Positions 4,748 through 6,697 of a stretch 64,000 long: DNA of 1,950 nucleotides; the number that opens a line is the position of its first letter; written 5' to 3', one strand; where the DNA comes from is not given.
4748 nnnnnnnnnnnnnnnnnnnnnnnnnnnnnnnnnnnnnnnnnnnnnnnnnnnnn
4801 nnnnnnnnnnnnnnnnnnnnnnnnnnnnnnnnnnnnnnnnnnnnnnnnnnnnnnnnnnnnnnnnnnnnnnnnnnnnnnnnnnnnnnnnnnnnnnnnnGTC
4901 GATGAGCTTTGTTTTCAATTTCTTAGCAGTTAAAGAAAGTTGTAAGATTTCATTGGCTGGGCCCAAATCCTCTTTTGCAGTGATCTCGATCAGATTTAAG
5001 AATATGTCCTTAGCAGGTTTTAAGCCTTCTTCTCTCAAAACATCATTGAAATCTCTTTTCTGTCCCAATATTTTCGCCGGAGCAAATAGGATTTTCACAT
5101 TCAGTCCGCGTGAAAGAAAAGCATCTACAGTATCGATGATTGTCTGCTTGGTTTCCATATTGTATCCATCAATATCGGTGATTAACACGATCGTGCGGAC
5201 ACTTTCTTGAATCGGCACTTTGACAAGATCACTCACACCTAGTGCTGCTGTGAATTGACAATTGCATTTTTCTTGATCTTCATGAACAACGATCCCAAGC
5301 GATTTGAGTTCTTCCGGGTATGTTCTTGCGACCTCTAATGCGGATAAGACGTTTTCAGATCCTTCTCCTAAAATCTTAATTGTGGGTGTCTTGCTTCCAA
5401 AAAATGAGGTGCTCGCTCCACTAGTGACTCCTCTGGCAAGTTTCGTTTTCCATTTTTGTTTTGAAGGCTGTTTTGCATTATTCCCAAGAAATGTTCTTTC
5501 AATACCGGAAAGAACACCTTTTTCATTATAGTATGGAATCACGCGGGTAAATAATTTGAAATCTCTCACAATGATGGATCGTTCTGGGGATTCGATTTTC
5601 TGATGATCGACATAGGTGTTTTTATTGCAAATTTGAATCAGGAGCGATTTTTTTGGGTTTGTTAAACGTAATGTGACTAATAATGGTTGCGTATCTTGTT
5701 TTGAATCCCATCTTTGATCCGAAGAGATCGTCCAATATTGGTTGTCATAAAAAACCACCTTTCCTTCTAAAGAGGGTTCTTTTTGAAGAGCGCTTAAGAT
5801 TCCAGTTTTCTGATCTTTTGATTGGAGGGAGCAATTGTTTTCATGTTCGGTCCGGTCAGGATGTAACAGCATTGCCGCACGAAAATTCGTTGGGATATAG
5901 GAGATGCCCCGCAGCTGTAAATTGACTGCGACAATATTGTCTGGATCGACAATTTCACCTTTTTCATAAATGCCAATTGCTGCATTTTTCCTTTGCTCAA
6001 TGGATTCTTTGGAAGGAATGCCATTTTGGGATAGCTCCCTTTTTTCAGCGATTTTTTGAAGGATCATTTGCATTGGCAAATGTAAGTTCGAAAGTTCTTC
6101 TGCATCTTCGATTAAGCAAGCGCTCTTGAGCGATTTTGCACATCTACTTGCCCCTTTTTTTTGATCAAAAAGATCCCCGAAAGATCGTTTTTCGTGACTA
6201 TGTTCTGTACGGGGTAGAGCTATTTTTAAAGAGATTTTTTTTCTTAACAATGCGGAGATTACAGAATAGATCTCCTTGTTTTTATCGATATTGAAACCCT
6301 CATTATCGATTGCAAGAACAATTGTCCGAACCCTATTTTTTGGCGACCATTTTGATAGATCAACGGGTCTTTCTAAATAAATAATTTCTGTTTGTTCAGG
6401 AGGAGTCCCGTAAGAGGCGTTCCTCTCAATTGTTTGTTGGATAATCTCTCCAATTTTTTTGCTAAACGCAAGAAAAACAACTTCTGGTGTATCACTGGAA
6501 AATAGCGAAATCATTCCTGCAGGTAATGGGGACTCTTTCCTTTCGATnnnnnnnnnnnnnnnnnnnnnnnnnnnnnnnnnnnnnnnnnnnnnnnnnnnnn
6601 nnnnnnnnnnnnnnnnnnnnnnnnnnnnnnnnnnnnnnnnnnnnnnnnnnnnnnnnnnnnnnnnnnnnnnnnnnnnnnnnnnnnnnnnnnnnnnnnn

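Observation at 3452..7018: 1188-aa Toprim-like x2 / TPR / DnaQ-exonuclease protein with a proline-rich N-terminus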

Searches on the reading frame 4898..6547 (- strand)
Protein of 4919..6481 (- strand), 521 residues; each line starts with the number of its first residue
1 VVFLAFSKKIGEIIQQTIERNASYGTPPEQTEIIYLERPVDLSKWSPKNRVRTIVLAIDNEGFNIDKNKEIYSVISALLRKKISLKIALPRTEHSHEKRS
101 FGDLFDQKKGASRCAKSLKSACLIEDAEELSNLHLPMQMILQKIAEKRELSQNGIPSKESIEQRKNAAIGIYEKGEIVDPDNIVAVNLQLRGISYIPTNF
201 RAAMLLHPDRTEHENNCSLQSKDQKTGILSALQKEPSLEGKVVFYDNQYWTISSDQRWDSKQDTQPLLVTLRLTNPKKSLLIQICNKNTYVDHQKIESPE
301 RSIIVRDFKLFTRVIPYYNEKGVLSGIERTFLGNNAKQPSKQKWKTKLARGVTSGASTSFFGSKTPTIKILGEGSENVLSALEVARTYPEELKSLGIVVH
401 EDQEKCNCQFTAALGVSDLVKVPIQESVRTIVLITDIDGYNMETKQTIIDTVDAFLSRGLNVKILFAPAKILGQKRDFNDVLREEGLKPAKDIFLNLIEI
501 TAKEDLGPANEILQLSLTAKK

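Call 18: search_protein_representatives(protein=window:4919-6481:-)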
Query: 521 residues. Proteins with E-value up to 0.001 (for the whole library): 61; up to 1e-10: 18; up to 1e-30: 9. The best 61 are listed.
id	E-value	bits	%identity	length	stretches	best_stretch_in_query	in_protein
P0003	1.0e-145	502.6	50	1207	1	3-517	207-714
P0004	1.1e-137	476.1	48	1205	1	2-517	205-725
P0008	2.5e-117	408.9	49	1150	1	50-518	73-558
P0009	1.4e-114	399.9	46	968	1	44-517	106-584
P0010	7.8e-101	354.5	41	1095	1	2-517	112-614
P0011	1.3e-98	347.2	65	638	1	260-518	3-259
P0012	5.1e-87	309.0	57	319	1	2-262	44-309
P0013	7.4e-84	298.5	36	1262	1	17-517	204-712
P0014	5.3e-77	275.9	36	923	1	27-517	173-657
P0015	1.2e-14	70.3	34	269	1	313-517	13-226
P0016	2.3e-14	69.4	28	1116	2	314-517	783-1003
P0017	1.1e-13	67.2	32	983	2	313-517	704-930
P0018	6.6e-13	64.5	28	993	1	313-489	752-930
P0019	2.7e-11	59.2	28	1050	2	368-517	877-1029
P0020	3.3e-11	59.0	31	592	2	364-517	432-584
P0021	3.4e-11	58.9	31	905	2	294-509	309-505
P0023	7.7e-11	57.7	33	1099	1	351-517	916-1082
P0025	7.0e-10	54.6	30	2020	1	314-517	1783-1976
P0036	3.2e-08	49.1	27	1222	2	327-489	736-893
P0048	5.4e-06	41.8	31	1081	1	313-483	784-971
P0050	6.1e-06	41.6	30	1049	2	411-517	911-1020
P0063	2.5e-04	36.3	24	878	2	314-489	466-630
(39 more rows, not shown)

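Call 21: search_protein_families(library=pfam, alignment_id=A2, max_evalue=0.001)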
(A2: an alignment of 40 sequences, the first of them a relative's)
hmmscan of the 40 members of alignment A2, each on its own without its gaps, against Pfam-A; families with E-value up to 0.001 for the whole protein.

A. member 1, P0016 (1116 aa): 3 families
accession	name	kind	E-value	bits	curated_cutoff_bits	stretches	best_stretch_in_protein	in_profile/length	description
PF00929.31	RNase_T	-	2.7e-21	77.2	24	1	223-382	1-164/164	Exonuclease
PF23639.1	DUF7146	-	8.2e-17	61.9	27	1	727-829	3-100/105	Domain of unknown function (DUF7146)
PF13362.12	Toprim_3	-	2.3e-05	25.2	27.2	0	892-965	23-89/95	Toprim domain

B. families by the number of members that match (of 40 scanned): 30 families (the first 25 are shown)
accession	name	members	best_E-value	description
PF23639.1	DUF7146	36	1.5e-30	Domain of unknown function (DUF7146)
PF13362.12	Toprim_3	36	3.6e-21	Toprim domain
PF00929.31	RNase_T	18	7.8e-28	Exonuclease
PF16473.11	Rv2179c-like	8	6.9e-09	3'-5' exoribonuclease Rv2179c-like domain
PF13604.12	AAA_30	6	1e-48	AAA domain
PF13245.12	AAA_19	6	5.1e-19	AAA domain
PF22232.2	TraI_hel_assoc_N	4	5.4e-08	TraI helicase-associated ssDNA bd, N-terminal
PF08751.17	TrwC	3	6.5e-81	TrwC relaxase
PF18335.7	SH3_13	3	5.5e-07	ATP-dependent RecD-like DNA helicase SH3 domain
PF21762.3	DEDDh_C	3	2.7e-05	DNA polymerase III subunit epsilon-like, C-terminal domain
PF13401.12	AAA_22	3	0.00011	AAA domain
PF13086.12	AAA_11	3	0.00022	AAA domain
PF00515.34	TPR_1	2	3.3e-15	Tetratricopeptide repeat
PF07719.23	TPR_2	2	9e-13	Tetratricopeptide repeat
PF13424.12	TPR_12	2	4.2e-09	Tetratricopeptide repeat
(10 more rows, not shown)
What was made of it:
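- Six distant relatives are relaxase-helicases (call 21).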

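Call 23: list_cluster_members(proteins=[P0016, P0017, P0019, P0023, P0048, P0021, P0036, P0008, P0013, P0010])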
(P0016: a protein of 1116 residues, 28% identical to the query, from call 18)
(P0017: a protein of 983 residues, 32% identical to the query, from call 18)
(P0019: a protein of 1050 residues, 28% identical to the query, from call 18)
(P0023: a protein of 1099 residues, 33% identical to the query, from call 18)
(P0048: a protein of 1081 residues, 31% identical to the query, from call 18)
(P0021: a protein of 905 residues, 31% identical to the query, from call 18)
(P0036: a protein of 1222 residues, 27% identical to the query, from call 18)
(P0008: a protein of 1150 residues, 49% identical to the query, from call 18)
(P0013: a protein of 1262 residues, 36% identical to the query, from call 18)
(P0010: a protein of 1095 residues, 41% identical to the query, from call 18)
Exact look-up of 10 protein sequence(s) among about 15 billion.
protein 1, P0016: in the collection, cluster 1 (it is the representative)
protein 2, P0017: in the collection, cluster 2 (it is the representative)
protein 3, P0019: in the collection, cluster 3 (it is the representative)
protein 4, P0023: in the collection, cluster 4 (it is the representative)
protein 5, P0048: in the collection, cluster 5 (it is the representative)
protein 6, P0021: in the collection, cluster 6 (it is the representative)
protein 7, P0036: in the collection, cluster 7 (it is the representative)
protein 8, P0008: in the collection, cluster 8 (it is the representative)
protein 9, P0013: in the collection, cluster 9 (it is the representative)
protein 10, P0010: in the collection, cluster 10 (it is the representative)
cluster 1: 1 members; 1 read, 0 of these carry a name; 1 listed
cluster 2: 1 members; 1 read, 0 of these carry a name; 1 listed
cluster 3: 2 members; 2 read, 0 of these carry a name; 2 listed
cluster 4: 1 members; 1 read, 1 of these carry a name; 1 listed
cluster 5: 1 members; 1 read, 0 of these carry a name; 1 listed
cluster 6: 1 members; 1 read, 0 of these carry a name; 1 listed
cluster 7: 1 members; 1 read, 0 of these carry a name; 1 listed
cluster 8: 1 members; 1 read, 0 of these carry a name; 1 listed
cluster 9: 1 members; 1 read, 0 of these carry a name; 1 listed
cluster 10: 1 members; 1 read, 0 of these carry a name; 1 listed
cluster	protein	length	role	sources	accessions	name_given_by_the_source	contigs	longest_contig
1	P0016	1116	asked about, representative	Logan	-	-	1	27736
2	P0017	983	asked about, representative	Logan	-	-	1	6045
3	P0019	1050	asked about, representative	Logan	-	-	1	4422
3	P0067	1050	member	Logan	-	-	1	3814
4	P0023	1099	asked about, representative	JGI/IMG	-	DNA polymerase-3 subunit epsilon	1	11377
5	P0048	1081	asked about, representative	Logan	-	-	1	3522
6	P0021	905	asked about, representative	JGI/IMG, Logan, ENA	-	-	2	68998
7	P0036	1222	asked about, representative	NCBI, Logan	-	-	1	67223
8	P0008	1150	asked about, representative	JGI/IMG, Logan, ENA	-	-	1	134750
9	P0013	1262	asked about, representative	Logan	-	-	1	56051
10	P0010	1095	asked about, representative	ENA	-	-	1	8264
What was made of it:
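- Tried and rejected: Cluster look-ups gave no informative names (call 23).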

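Call 26: find_related_loci(query=A3, collection=genome_contigs, flank=8000)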
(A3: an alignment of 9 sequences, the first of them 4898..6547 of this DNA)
Query A3 (550 aa) in genome_contigs; peptide patterns used: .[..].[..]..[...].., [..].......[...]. (x = any residue, [..] = any of these).
126 stretches matched a pattern, but none encodes a relative of the query by tblastn (E <= 1e-3).
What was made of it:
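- It is absent from 185,579 GTDB species representatives by the motif scan used (call 26), so it cannot be a core replisome part.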

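Call 28: find_encoding_contigs(protein=P0016, flank=10000, max_places=2)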
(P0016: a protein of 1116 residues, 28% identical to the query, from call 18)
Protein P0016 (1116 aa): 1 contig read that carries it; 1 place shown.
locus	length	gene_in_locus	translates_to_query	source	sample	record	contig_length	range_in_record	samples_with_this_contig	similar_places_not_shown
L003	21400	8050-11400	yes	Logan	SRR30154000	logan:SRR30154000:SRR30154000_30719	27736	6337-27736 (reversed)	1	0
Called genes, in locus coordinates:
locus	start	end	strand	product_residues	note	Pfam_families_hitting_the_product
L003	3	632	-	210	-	?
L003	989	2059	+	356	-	PF11638:DnaA_N (weak)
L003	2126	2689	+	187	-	PF00210:Ferritin, PF02915:Rubrerythrin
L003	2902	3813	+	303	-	PF10340:Say1_Mug180 (weak), PF20434:BD-FAE, PF07859:Abhydrolase_3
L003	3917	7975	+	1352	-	PF01653:DNA_ligase_aden, PF03120:OB_DNA_ligase (weak), PF01653:DNA_ligase_aden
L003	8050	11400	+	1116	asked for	PF00929:RNase_T, PF23639:DUF7146, PF13362:Toprim_3 (faint)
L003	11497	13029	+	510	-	PF00875:DNA_photolyase, PF03441:FAD_binding_7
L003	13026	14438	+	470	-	PF00875:DNA_photolyase, PF03441:FAD_binding_7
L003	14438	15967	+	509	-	PF04244:DPRP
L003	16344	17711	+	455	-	PF03797:Autotransporter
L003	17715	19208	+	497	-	-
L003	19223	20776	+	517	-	PF04488:Gly_transf_sug, PF12919:TcdA_TcdB (weak)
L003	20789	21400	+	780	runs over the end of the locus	PF04488:Gly_transf_sug (weak)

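Call 29: find_encoding_contigs(protein=P0021, flank=10000, max_places=2)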
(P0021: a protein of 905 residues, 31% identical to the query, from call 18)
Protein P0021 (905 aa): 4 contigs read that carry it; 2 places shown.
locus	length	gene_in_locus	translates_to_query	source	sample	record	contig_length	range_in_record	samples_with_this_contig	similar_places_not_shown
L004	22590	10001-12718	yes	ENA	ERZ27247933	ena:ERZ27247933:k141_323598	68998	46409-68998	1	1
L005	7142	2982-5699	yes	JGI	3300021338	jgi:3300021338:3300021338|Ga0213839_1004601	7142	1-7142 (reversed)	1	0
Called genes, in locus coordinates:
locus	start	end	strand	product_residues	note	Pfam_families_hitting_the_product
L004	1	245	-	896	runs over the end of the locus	-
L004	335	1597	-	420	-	PF03031:NIF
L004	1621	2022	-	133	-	-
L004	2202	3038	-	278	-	-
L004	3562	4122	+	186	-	-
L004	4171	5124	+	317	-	-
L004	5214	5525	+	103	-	-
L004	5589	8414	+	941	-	-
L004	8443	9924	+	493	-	PF00270:DEAD, PF04851:ResIII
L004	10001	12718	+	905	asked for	PF13181:TPR_8 (faint), PF13362:Toprim_3, PF07719:TPR_2 (faint), PF25068:ARM_TT21_4th (faint), PF13176:TPR_7 (faint), PF13424:TPR_12 (weak), PF00515:TPR_1 (weak), PF00929:RNase_T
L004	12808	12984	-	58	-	-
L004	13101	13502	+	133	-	-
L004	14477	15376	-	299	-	-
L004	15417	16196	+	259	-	-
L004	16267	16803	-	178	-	PF01844:HNH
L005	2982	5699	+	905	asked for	PF13181:TPR_8 (faint), PF13362:Toprim_3, PF07719:TPR_2 (faint), PF25068:ARM_TT21_4th (faint), PF13176:TPR_7 (faint), PF13424:TPR_12 (weak), PF00515:TPR_1 (weak), PF00929:RNase_T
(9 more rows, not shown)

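Call 30: find_homologous_proteins(query=P0048, max_evalue=1e-10)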
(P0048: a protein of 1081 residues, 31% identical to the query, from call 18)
Query P0048 (1081 aa): 10 proteins with E <= 1e-10 among 8000 candidates.
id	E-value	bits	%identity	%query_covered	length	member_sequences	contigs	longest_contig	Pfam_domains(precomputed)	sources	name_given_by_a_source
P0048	0.0e+0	2466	100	100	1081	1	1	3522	PF00929.32,PF13362.13,PF23639.2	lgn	-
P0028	3.4e-166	573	36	79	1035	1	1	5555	PF00929.32,PF23639.2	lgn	-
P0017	2.9e-153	530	35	78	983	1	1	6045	PF00929.32,PF23639.2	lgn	-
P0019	4.7e-147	510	34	84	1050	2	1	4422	PF00929.32,PF13362.13,PF23639.2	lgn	-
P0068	1.2e-133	465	34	84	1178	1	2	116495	PF00929.32,PF13362.13,PF23639.2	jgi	jgi:DNA polymerase-3 subunit epsilon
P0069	6.1e-124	433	32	76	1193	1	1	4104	PF00929.32,PF23639.2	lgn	-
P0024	1.2e-117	412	33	36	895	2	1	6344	PF00929.32,PF13362.13,PF23639.2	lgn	-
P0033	1.5e-101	359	29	84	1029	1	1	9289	PF00929.32,PF23639.2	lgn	-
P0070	1.6e-49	187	26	70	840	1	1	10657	PF00929.32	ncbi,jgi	jgi:DNA polymerase-3 subunit epsilon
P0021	2.0e-32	130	40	15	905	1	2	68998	PF00929.32,PF25068.3,PF00515.35,PF13424.13,PF13176.13,PF13362.13,PF13181.13,PF07719.24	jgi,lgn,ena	-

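Call 31: predict_structure(alignment_id=A3)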
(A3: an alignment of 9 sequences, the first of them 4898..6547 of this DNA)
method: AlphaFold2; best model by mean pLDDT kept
length: 550 residues; sequences in the alignment: 9
mean_pLDDT: 88.7   pTM: 0.65
mean pLDDT of the five models: 88.7, 88.6, 87.1, 85.6, 85.0
residues with pLDDT >= 90: 347; 70-90: 166; 50-70: 24; < 50: 13
segments of 3 or more residues with pLDDT < 50: 1-5, 174-179
pLDDT, mean of each block of 10 residues (from residue 1): 54 85 92 92 68 89 84 91 91 92 90 84 91 88 89 89 85 47 87 95 94 93 93 88 93 93 95 94 65 92 92 94 96 95 93 90 79 92 95 94 96 95 91 91 92 90 82 95 95 88 93 95 94 90 89
secondary structure, 60 per line:
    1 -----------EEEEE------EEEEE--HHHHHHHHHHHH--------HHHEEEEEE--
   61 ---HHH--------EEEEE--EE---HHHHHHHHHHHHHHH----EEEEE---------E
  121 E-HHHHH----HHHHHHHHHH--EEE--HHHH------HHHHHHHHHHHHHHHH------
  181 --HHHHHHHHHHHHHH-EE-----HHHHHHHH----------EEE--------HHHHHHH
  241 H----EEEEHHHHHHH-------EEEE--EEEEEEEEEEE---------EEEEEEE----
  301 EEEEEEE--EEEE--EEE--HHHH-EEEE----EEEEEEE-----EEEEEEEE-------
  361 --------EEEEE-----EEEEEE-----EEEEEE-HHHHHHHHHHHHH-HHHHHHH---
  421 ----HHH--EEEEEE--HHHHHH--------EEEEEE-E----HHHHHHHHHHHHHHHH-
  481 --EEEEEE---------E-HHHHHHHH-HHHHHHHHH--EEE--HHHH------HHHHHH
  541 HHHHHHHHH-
elements in order: E12-16 E23-27 H30-41 E53-58 E75-79 H87-101 E106-110 H123-127 H132-141 E144-146 H149-152 H159-174 H183-196 H205-212 E223-225 H234-241 E246-249 H250-256 E264-267 E270-280 E290-296 E301-307 E310-313 E316-318 H321-324 E326-329 E334-340 E346-353 E369-373 E379-384 E390-395 H397-409 H411-417 E430-435 H438-443 E452-457 H464-479 E483-488 H500-507 H509-517 E520-522 H525-528 H535-549

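Call 34: fold_search(model_id=the predicted structure, library=pdb)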
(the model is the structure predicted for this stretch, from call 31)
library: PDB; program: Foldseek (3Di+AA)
matches with E <= 10: 1202; with E <= 0.001: 12
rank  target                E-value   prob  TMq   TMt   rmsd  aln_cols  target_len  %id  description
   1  2au3                  9.6e-06  1.00  0.22  0.30   4.8       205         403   14  Crystal Structure of the Aquifex aeolicus primase (Zinc Binding and RNA Polymerase Domains) (released 2005-11-15)
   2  5guj                  2.4e-05  1.00  0.22  0.35   9.9       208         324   15  Crystal structure of the Bacillus subtilis DnaG RNA Polymerase Domain, natural degradation of full length DnaG (released 2017-04-19)
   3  1dd9                  5.7e-05  1.00  0.23  0.38   8.1       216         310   12  STRUCTURE OF THE DNAG CATALYTIC CORE (released 2000-04-07)
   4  1eqn_B                1.8e-04  1.00  0.23  0.38   4.1       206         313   11  E.COLI PRIMASE CATALYTIC CORE (released 2000-06-30)
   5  3b39_A                2.3e-04  1.00  0.22  0.36   9.1       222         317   12  Structure of the DnaG primase catalytic domain bound to ssDNA (released 2008-01-15)
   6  1eqn_E                2.3e-04  1.00  0.21  0.34   8.4       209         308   11  E.COLI PRIMASE CATALYTIC CORE (released 2000-06-30)
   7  1eqn_C                2.7e-04  1.00  0.23  0.37   8.6       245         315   13  E.COLI PRIMASE CATALYTIC CORE (released 2000-06-30)
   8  1eqn_A                3.2e-04  1.00  0.24  0.39   9.8       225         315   12  E.COLI PRIMASE CATALYTIC CORE (released 2000-06-30)
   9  5ikn_F                3.6e-04  1.00  0.20  0.23   5.0       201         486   15  Crystal Structure of the T7 Replisome in the Absence of DNA (released 2016-12-07)
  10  1eqn_D                5.5e-04  1.00  0.24  0.39   8.3       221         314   13  E.COLI PRIMASE CATALYTIC CORE (released 2000-06-30)
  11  4edg                  5.5e-04  1.00  0.20  0.32   9.2       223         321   13  The structure of the S. aureus DnaG RNA Polymerase Domain bound to ATP and Manganese (released 2012-07-25)
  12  5vaz_B                5.8e-04  1.00  0.18  0.29  11.9       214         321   15  Crystal structure of a DNA primase domain from Pseudomonas aeruginosa (released 2017-04-05)
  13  5vaz_A                2.6e-03  1.00  0.22  0.36  11.0       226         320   13  Crystal structure of a DNA primase domain from Pseudomonas aeruginosa (released 2017-04-05)
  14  9r90_A                1.7e-02  0.35  0.14  0.09  18.8       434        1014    8  Cryo-EM structure of human ATP citrate lyase in complex with inhibitor EVT0185-CoA (released 2026-03-04)
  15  7pua_IA               3.0e-02  0.18  0.14  0.11  27.1       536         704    8  Middle assembly intermediate of the Trypanosoma brucei mitoribosomal small subunit (released 2022-03-02)
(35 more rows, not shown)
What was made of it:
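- On Bacterial DnaG primase: The top 13 Foldseek PDB hits are DnaG or T7 primase cores (call 34), from a model with pLDDT 88.7 (call 31).
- Closest known: Bacterial DnaG and phage T7 gp4 / twinkle-type primases. Same: Best structural matches of the predicted core: 2au3, 5guj, 1dd9, 1eqn, 3b39, 5ikn, 4edg, with E 1e-5 to 6e-4 over 200-225 columns (call 34).
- High-confidence model (pLDDT 88.7) whose best PDB matches are all DnaG or T7 primase catalytic domains (calls 31, 34).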

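Call 40: find_encoding_contigs(protein=P0008, flank=8000, max_places=2)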
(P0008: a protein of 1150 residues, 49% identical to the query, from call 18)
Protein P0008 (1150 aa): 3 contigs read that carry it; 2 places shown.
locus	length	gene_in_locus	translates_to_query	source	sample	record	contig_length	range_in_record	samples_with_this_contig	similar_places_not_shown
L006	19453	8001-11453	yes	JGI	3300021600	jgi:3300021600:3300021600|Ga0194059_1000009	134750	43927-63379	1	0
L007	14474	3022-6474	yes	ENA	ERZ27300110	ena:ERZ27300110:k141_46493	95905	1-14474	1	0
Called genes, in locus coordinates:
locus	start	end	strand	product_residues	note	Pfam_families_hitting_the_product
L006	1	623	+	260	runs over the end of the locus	-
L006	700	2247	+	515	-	-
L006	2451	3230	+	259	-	-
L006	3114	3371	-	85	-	-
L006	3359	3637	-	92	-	-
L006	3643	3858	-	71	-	-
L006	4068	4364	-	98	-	-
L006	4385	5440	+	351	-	PF10544:T5orf172, PF13455:MUG113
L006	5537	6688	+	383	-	-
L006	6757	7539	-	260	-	-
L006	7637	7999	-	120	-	-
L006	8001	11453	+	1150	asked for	PF00515:TPR_1 (faint), PF13181:TPR_8 (faint), PF07719:TPR_2 (faint), PF10602:RPN7 (faint), PF13176:TPR_7 (faint), PF13424:TPR_12 (faint), PF13432:TPR_16 (faint), PF00929:RNase_T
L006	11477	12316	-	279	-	-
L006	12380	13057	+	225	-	-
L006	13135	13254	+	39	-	-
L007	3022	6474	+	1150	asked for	PF00515:TPR_1 (faint), PF13181:TPR_8 (faint), PF07719:TPR_2 (faint), PF10602:RPN7 (faint), PF13176:TPR_7 (faint), PF13424:TPR_12 (faint), PF13432:TPR_16 (faint), PF00929:RNase_T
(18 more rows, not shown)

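Call 41: find_encoding_contigs(protein=P0013, flank=8000, max_places=2)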
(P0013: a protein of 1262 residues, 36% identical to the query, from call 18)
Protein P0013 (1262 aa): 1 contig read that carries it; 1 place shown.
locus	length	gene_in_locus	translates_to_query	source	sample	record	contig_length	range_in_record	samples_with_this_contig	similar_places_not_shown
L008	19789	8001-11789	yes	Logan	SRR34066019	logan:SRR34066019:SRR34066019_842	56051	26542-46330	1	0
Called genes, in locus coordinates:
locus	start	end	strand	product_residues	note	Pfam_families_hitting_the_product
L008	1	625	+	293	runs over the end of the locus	-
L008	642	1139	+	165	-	-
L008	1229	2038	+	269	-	PF02405:MlaE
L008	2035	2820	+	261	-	PF00005:ABC_tran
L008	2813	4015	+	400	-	PF02470:MlaD, PF28544:Helical_needle (weak)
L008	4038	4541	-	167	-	-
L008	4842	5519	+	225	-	PF02592:Vut_1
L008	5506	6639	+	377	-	PF01702:TGT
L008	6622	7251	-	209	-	PF00265:TK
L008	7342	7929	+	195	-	PF00583:Acetyltransf_1 (weak), PF13508:Acetyltransf_7 (weak)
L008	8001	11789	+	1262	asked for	PF00515:TPR_1 (faint), PF07719:TPR_2 (faint), PF13374:TPR_10 (faint), PF13414:TPR_11 (faint), PF13424:TPR_12, PF00929:RNase_T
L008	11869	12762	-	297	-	PF06271:RDD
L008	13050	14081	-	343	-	PF02322:Cyt_bd_oxida_II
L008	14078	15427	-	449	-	PF01654:Cyt_bd_oxida_I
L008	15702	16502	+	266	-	PF19293:CdaA_N (faint), PF02457:DAC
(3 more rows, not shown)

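Call 42: find_related_loci(query=A3, collection=viral_contigs, flank=8000)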
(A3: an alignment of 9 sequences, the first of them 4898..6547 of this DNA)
Query A3 (550 aa) in viral_contigs; peptide patterns used: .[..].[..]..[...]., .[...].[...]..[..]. (x = any residue, [..] = any of these).
161 stretches matched a pattern, but none encodes a relative of the query by tblastn (E <= 1e-3).
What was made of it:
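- Tried and rejected: The GTDB representative scan and the IMG/VR scan with the family profile found none (calls 26, 42).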
